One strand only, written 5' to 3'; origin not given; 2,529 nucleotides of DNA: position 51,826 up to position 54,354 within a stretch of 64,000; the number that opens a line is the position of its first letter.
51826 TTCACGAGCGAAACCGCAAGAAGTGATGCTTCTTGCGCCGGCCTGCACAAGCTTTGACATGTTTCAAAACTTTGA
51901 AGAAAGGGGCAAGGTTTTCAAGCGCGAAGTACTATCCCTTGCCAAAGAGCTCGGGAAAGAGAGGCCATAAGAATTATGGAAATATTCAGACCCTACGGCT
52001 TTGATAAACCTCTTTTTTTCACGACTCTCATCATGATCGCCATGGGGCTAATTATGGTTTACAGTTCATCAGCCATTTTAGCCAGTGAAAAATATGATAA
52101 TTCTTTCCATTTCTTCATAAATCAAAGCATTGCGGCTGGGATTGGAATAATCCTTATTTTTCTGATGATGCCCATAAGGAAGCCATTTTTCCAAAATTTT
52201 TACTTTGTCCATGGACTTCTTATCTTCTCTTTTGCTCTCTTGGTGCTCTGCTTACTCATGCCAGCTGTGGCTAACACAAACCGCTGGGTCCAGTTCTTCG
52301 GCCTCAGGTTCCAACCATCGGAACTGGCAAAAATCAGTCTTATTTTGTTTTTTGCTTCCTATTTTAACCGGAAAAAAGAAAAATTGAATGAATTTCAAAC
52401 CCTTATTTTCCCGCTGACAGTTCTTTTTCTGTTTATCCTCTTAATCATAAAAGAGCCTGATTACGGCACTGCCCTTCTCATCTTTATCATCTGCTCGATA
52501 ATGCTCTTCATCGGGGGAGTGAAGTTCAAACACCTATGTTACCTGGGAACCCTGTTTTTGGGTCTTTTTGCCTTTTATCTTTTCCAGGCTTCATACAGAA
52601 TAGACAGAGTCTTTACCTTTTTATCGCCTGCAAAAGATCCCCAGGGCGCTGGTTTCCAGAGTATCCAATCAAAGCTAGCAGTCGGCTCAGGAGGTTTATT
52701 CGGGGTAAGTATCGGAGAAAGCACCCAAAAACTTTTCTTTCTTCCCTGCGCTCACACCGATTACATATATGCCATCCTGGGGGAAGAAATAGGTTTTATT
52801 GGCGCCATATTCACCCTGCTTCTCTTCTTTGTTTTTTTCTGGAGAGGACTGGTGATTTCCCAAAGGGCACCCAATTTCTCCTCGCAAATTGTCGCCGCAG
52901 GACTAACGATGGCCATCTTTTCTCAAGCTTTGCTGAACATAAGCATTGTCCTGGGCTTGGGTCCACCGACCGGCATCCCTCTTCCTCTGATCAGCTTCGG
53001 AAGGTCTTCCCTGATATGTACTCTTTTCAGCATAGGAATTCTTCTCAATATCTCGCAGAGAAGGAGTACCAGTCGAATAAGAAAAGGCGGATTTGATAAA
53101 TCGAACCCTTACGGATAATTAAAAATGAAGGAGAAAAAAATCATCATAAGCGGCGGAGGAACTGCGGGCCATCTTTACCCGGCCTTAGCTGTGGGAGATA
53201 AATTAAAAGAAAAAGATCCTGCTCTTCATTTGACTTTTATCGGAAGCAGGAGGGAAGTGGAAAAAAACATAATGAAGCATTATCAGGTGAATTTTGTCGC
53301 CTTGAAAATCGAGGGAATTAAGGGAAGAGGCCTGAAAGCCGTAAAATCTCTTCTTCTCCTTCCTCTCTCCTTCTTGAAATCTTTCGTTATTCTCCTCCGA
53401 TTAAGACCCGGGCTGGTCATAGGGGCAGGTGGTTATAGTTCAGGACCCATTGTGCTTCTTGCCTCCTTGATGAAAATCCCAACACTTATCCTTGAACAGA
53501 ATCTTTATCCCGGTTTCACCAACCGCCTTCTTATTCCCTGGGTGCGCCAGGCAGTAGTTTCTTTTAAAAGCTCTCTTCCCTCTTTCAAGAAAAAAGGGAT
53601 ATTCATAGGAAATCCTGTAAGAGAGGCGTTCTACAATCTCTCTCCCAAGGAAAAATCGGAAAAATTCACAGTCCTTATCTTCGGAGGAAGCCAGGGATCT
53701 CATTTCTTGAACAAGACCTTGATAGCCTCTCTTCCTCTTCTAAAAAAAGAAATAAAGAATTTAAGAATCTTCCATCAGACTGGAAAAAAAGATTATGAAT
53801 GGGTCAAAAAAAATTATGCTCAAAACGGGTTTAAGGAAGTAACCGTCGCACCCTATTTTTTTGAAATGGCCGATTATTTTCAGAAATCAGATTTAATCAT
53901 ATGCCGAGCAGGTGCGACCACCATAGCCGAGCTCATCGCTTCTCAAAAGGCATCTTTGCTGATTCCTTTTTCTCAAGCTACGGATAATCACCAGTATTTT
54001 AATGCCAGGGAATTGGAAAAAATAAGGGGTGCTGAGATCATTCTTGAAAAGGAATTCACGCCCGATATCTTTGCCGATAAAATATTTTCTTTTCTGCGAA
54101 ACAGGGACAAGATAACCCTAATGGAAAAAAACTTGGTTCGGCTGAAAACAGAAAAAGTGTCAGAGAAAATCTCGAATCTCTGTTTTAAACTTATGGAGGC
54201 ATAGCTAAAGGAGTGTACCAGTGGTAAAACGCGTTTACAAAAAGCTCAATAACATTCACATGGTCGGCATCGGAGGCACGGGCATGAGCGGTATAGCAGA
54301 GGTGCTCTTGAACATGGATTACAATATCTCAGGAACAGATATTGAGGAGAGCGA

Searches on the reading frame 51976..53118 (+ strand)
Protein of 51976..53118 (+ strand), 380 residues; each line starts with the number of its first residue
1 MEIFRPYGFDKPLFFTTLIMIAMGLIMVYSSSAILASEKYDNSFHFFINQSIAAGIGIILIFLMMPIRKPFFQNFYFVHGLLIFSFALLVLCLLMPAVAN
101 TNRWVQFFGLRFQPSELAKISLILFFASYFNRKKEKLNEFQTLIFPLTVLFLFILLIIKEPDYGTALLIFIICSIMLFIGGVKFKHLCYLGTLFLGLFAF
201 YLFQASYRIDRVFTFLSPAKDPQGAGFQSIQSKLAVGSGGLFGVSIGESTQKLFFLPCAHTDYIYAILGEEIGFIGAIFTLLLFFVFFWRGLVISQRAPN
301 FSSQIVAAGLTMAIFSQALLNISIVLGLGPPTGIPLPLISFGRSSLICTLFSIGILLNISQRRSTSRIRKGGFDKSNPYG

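Call 95: search_protein_families(library=pfam, proteins=[window:51976-53118:+], max_evalue=0.001)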
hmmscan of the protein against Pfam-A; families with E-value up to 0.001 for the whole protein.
window:51976-53118:+ (380 aa): 1 family
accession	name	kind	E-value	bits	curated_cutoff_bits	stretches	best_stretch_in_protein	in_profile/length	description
PF01098.24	FTSW_RODA_SPOVE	-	3.2e-97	326.2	26.4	1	14-363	5-354/356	Cell cycle protein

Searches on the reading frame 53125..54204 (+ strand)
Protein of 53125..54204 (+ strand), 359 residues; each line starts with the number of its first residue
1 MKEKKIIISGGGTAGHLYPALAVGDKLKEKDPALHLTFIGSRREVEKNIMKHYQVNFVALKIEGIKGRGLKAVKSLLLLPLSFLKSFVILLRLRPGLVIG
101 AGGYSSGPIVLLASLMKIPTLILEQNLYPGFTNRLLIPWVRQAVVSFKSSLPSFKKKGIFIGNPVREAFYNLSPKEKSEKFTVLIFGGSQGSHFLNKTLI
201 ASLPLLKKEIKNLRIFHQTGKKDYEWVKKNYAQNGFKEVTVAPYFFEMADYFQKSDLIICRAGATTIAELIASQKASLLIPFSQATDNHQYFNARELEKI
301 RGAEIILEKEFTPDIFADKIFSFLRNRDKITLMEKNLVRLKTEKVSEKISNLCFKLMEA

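Call 95: search_protein_families(library=pfam, proteins=[window:53125-54204:+], max_evalue=0.001)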
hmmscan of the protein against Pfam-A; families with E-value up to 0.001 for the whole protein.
window:53125-54204:+ (359 aa): 2 families
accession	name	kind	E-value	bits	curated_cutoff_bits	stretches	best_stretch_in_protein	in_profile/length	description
PF04101.22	Glyco_tran_28_C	-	2.3e-38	132.3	22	1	182-340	1-157/166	Glycosyltransferase family 28 C-terminal domain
PF03033.26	Glyco_transf_28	-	2.3e-29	102.7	26.2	1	6-143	1-137/139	Glycosyltransferase family 28 N-terminal domain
